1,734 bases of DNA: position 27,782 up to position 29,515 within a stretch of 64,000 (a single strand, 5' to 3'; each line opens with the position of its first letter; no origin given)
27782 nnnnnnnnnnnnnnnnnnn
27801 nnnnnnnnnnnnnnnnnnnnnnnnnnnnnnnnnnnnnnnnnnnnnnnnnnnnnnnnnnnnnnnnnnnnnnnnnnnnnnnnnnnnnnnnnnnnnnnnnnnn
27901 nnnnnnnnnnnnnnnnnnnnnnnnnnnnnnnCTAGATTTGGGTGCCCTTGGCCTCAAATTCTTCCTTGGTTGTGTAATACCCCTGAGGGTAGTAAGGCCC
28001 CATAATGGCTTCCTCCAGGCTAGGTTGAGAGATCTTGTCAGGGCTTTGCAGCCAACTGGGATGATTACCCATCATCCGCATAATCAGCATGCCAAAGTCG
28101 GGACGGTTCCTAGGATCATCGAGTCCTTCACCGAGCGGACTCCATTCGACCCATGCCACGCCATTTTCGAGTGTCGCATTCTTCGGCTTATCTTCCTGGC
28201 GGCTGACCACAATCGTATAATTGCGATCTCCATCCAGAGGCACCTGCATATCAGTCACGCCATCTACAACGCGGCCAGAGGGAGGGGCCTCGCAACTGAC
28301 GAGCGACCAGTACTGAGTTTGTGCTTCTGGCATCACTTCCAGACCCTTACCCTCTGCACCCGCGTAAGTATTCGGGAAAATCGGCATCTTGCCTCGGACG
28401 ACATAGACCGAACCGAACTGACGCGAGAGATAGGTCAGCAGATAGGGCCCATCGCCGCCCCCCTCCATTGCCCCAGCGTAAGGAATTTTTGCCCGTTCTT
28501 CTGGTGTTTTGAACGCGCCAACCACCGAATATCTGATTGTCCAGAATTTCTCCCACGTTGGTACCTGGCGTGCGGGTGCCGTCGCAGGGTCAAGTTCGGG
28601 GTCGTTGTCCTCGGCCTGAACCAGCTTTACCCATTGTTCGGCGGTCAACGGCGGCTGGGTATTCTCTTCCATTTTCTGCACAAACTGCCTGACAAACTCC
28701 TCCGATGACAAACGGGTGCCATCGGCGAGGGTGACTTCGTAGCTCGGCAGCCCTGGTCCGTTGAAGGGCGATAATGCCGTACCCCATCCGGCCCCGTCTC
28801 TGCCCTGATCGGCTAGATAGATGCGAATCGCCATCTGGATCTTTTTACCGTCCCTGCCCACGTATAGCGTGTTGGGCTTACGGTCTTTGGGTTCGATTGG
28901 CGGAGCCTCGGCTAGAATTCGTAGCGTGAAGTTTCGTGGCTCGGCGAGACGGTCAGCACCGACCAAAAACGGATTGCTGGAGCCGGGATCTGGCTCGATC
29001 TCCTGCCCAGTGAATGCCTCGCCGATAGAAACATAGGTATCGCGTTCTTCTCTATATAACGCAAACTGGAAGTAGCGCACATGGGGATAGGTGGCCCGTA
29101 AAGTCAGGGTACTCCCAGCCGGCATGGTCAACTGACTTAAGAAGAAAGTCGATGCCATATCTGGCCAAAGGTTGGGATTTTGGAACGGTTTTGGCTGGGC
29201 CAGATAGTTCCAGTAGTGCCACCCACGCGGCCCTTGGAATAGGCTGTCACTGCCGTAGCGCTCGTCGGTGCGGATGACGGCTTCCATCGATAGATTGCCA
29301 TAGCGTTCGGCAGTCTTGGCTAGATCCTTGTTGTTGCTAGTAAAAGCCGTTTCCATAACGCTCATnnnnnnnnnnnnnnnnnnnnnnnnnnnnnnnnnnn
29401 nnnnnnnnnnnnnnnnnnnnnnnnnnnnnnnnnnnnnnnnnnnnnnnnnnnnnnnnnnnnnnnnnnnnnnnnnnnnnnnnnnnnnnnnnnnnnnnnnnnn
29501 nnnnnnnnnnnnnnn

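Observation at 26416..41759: Putative AraC-controlled envelope-to-cytosol system for uptake and desulfation of a hydrophobic sulfated compound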

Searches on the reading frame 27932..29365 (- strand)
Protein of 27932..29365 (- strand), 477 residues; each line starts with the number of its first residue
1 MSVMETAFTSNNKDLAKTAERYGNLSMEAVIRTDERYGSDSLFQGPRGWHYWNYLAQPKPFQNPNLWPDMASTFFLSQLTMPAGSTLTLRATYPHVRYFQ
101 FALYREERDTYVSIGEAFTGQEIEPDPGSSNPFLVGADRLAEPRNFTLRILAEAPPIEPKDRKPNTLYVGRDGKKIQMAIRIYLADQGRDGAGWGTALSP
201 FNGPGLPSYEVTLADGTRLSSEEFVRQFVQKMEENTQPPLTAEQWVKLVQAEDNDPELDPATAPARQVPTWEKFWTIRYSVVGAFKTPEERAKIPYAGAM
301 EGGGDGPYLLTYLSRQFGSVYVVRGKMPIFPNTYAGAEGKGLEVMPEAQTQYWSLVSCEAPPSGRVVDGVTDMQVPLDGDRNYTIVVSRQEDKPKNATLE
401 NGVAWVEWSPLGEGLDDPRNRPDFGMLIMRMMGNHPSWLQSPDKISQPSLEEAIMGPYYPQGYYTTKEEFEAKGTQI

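Call 4: search_protein_families(library=pfam, proteins=[window:27935-29365:-], max_evalue=0.01)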
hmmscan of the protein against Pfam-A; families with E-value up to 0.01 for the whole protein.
seq(477 aa): 0 families

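Call 21: search_protein_families(library=ncbifam, proteins=[window:27932-29365:-], max_evalue=0.01)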
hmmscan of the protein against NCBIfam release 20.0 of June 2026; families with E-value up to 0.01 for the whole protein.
window:27932-29365:- (477 aa): 0 families

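Call 22: find_related_loci(query=window:27932-29365:-, collection=genome_contigs, flank=10000)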
Query window:27932-29365:- (477 aa) in genome_contigs; peptide patterns used: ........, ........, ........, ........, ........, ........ (x = any residue, [..] = any of these).
50 stretches matched a pattern; 19 encode a relative of the query (tblastn E <= 1e-3); 19 distinct loci.
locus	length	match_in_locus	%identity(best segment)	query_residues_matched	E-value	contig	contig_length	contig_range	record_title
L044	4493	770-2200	94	1-477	0e+0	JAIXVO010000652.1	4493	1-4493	MAG: Cyanobacteriota bacterium isolate D1_MAG_00067 pond_D1_MAG_00067_000000000496, whole genome shotgun sequence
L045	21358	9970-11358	68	16-476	0e+0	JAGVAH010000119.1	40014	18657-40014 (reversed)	MAG: Syntrophobacterales bacterium isolate DeMMO6_13 c_000000053871, whole genome shotgun sequence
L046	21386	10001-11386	65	16-476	0e+0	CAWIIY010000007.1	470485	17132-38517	MAG: uncultured Acidobacteriaceae bacterium isolate MFD05512.bin.1.165 genome assembly, contig: contig_25969, whole geno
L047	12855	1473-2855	65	16-476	0e+0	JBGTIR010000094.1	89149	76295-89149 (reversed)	MAG: Planctomycetaceae bacterium isolate JTS-RE27 k141_10679460, whole genome shotgun sequence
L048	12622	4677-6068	64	13-476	0e+0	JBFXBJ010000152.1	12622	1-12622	MAG: Planctomycetaceae bacterium isolate CA_2019_TPBS_43 NODE_20489_length_12622_cov_3.503561_TPBS, whole genome shotgun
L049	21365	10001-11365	64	21-474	0e+0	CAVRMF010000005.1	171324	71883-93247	MAG: uncultured Alphaproteobacteria bacterium isolate MFD04463.bin.3.24 genome assembly, contig: contig_2100, whole geno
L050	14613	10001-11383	62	16-474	0e+0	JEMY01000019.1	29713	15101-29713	MAG: Candidatus Accumulibacter regalis contig000019, whole genome shotgun sequence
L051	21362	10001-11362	65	21-474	0e+0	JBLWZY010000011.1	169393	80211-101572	MAG: Thalassoglobus sp. isolate EC21-04 C21maxbin.011RE.5K@11, whole genome shotgun sequence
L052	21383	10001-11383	59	16-474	0e+0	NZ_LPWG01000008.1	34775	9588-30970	Methyloceanibacter methanicus strain R-67174 contig_3, whole genome shotgun sequence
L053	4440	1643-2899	55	13-476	8e-176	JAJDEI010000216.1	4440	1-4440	MAG: Planctomycetaceae bacterium isolate OFTM22 OFTM22_215, whole genome shotgun sequence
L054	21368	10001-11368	73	19-474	0e+0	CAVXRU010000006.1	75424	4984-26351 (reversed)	MAG: uncultured Acidobacteriaceae bacterium isolate MFD00731.bin.3.75 genome assembly, contig: contig_14906, whole genom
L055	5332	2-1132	63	97-472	2e-161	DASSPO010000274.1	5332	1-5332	MAG TPA_asm: Bauldia sp. isolate SMAG_U1280 k141_474417, whole genome shotgun sequence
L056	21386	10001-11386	63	16-475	0e+0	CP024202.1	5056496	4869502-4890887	Methylomicrobium sp. wino1 chromosome, complete genome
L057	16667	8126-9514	63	16-476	0e+0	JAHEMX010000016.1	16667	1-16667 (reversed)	MAG: Desulfobulbaceae bacterium isolate Ww85 NODE_6767_length_16667_cov_2.901124, whole genome shotgun sequence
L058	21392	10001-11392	61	13-474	0e+0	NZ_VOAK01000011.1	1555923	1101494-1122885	Gemmobacter aquaticus strain A1-9 NODE_1, whole genome shotgun sequence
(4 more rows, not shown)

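Call 40: find_homologous_proteins(query=window:27932-29365:-, max_evalue=0.00001)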
Query window:27932-29365:- (477 aa): 413 proteins with E <= 0.00001 among 7994 candidates; the best 120 are listed.
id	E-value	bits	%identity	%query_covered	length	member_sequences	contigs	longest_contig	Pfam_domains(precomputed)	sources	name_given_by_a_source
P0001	0.0e+0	1104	100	99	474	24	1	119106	-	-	-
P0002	2.5e-275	932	84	99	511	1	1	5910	-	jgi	jgi:hypothetical protein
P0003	4.2e-237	806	73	96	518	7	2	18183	-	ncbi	-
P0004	5.0e-235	799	73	96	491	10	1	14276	-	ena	-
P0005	2.0e-231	787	69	99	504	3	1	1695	-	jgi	-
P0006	1.8e-226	771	70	95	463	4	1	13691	-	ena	-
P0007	9.2e-224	762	68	99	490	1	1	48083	-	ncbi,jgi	jgi:hypothetical protein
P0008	3.6e-221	753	69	98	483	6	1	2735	-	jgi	jgi:hypothetical protein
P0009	8.9e-221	752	69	96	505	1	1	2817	-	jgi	jgi:hypothetical protein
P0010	1.7e-218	744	70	95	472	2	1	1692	-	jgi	-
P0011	7.7e-218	742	67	97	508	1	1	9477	-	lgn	-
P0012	2.0e-217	741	68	96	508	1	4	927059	-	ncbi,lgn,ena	-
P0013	3.5e-216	737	67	97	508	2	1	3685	-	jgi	jgi:hypothetical protein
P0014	2.2e-215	734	66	96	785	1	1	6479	PF06742.17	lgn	-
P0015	1.7e-213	728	66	97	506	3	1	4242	-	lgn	-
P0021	1.6e-210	718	66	96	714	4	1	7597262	-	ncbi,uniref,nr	ncbi:hypothetical protein Pan258_46910 [Symmachiella dynata]|uniref:hypothetical protein n=1 Tax=Sym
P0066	8.4e-202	689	64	95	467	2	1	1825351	-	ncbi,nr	ncbi:MAG: hypothetical protein P0120_04635 [Nitrospira sp.]|nr:hypothetical protein [Nitrospira sp.]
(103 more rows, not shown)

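Call 50: predict_structure(alignment_id=A1)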
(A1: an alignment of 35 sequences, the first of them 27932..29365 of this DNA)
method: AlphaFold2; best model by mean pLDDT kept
length: 477 residues; sequences in the alignment: 35
mean_pLDDT: 80.4   pTM: 0.81
mean pLDDT of the five models: 80.4, 78.1, 77.6, 75.5, 74.3
residues with pLDDT >= 90: 226; 70-90: 157; 50-70: 33; < 50: 61
segments of 3 or more residues with pLDDT < 50: 1-35, 46-70
pLDDT, mean of each block of 10 residues (from residue 1): 27 30 35 51 56 33 33 76 92 91 81 88 95 92 95 92 94 79 80 74 70 93 86 62 88 92 93 89 93 87 76 96 96 80 90 88 78 89 96 94 90 84 92 93 93 97 97 88
secondary structure, 60 per line:
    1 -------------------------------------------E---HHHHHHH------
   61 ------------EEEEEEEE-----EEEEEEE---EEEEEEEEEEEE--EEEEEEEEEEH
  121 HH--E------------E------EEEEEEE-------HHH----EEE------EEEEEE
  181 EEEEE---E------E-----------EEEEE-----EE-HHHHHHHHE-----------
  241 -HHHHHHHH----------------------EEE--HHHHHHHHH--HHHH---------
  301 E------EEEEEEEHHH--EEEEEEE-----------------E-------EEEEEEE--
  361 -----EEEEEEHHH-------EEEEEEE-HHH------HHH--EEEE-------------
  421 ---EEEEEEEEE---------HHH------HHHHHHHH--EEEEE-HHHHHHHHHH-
elements in order: H48-54 E73-80 E86-92 E96-107 E110-119 E145-151 E166-168 E175-185 E208-212 H221-228 H242-249 E272-274 H277-285 H288-291 E308-314 E320-326 E352-358 E366-371 E382-388 E404-407 E424-432 H451-458 E461-465 H467-476

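Call 52: fold_search(model_id=the predicted structure, library=pdb)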
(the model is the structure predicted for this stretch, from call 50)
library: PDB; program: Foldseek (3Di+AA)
matches with E <= 10: 846; with E <= 0.001: 6
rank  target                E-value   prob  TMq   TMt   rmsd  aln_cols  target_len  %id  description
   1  6ans_A                2.0e-10  1.00  0.40  0.51   9.1       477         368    9  Crystal structure of a putative uncharacterized protein from Burkholderia cenocepacia (released 2017-08-30)
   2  6ans_B                2.0e-10  1.00  0.40  0.50   9.2       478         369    9  Crystal structure of a putative uncharacterized protein from Burkholderia cenocepacia (released 2017-08-30)
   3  6ans_C                2.4e-10  1.00  0.39  0.50   9.5       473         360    8  Crystal structure of a putative uncharacterized protein from Burkholderia cenocepacia (released 2017-08-30)
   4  2p3y_A                6.8e-09  1.00  0.33  0.34  11.5       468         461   11  Crystal structure of VPA0735 from Vibrio parahaemolyticus. NorthEast Structural Genomics target VpR109 (released 2007-03-27)
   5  3vb9_A                1.8e-07  1.00  0.34  0.35  11.2       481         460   11  Crystal structure of VPA0735 from Vibrio parahaemolyticus in monoclinic form, NorthEast Structural Genomics target VpR (released 2012-05-23)
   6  3vb9_B                2.7e-07  1.00  0.33  0.34  11.5       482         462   10  Crystal structure of VPA0735 from Vibrio parahaemolyticus in monoclinic form, NorthEast Structural Genomics target VpR (released 2012-05-23)
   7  6v7j_B                4.5e-03  0.12  0.13  0.16  17.6       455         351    9  The C2221 crystal form of canavalin at 173 K (released 2020-02-19)
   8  7u1j_A                5.1e-03  0.15  0.14  0.17  16.0       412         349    8  Crystal structure of Pisum sativum convicilin (released 2022-03-30)
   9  6v7l_B                5.7e-03  0.10  0.14  0.17  16.3       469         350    9  The structure of the P212121 crystal form of canavalin at 173 K (released 2020-02-19)
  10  6qep                  9.2e-03  0.13  0.14  0.06  20.5       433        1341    9  EngBF DARPin Fusion 4b H14 (released 2019-11-06)
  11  5a3l_C                1.1e-02  0.77  0.14  0.27  12.7       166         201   11  Structure of Cea1A in complex with N-Acetylglucosamine (released 2016-06-29)
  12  5a3l_D                1.1e-02  0.77  0.14  0.27  12.7       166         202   11  Structure of Cea1A in complex with N-Acetylglucosamine (released 2016-06-29)
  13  2xbz_A                1.2e-02  0.95  0.15  0.45   5.0       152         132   10  Multiple oligomeric forms of the Pseudomonas aeruginosa RetS sensor domain modulate accessibility to the ligand-bindin (released 2010-06-30)
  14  7y69_A                1.2e-02  0.30  0.17  0.14  16.5       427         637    9  ApoSIDT2-pH5.5 (released 2023-06-21)
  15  3smh_A                1.2e-02  0.08  0.13  0.15  19.8       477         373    7  Crystal structure of major peanut allergen Ara h 1 (released 2012-02-15)
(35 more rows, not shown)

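Call 72: find_encoding_contigs(protein=P0021, flank=10000, max_places=2)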
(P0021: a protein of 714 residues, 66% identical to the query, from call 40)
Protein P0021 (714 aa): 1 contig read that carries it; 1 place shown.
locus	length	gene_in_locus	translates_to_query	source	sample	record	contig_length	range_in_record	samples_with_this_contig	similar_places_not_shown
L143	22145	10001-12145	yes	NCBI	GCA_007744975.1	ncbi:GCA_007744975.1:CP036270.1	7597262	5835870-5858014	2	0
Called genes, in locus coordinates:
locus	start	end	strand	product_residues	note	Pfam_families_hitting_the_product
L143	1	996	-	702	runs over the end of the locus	PF13432:TPR_16, PF14559:TPR_19, PF13432:TPR_16, PF13414:TPR_11, PF00515:TPR_1, PF13414:TPR_11, PF13424:TPR_12, PF13414:TPR_11, +24 more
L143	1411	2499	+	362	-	PF07786:HGSNAT_cat (weak)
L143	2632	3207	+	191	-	-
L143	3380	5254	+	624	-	PF01078:Mg_chelatase (faint), PF00005:ABC_tran, PF02463:SMC_N (weak), PF13401:AAA_22 (faint), PF13304:AAA_21 (weak), PF08352:oligo_HPY (faint), PF00005:ABC_tran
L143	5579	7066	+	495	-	PF02934:GatB_N, PF02637:GatB_Yqey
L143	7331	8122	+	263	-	PF14080:DUF4261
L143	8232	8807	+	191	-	PF05724:TPMT (faint), PF01209:Ubie_methyltran (weak), PF03848:TehB, PF13489:Methyltransf_23, PF08241:Methyltransf_11, PF08242:Methyltransf_12, PF13649:Methyltransf_25, PF13847:Methyltransf_31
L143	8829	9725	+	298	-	PF22814:WelO5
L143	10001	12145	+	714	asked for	-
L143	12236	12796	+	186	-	PF00994:MoCF_biosynth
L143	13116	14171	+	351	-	PF03706:LPG_synthase_TM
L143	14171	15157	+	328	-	PF00535:Glycos_transf_2, PF10111:Glyco_tranf_2_2 (weak)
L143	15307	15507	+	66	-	-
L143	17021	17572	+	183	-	PF02381:MraZ (weak)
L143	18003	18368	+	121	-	PF00166:Cpn10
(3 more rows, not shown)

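Call 73: find_encoding_contigs(protein=P0066, flank=10000, max_places=2)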
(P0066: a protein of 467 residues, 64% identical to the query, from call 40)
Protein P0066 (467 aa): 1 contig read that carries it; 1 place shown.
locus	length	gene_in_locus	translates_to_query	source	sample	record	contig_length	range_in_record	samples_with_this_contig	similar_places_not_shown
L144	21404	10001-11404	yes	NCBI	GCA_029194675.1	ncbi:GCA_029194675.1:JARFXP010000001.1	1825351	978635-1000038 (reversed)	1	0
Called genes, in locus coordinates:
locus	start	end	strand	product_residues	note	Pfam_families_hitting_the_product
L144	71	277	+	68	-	-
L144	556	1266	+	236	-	PF04366:Ysc84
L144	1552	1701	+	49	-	-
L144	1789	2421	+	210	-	-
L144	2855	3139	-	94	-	-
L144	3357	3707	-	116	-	-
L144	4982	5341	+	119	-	-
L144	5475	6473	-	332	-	PF13387:Lnb_N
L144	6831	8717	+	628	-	PF12697:Abhydrolase_6 (weak)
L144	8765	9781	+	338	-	-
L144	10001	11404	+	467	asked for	-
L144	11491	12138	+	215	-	-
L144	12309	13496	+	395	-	-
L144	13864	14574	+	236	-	PF04366:Ysc84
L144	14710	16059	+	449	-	PF13505:OMP_b-brl (faint), PF03349:Toluene_X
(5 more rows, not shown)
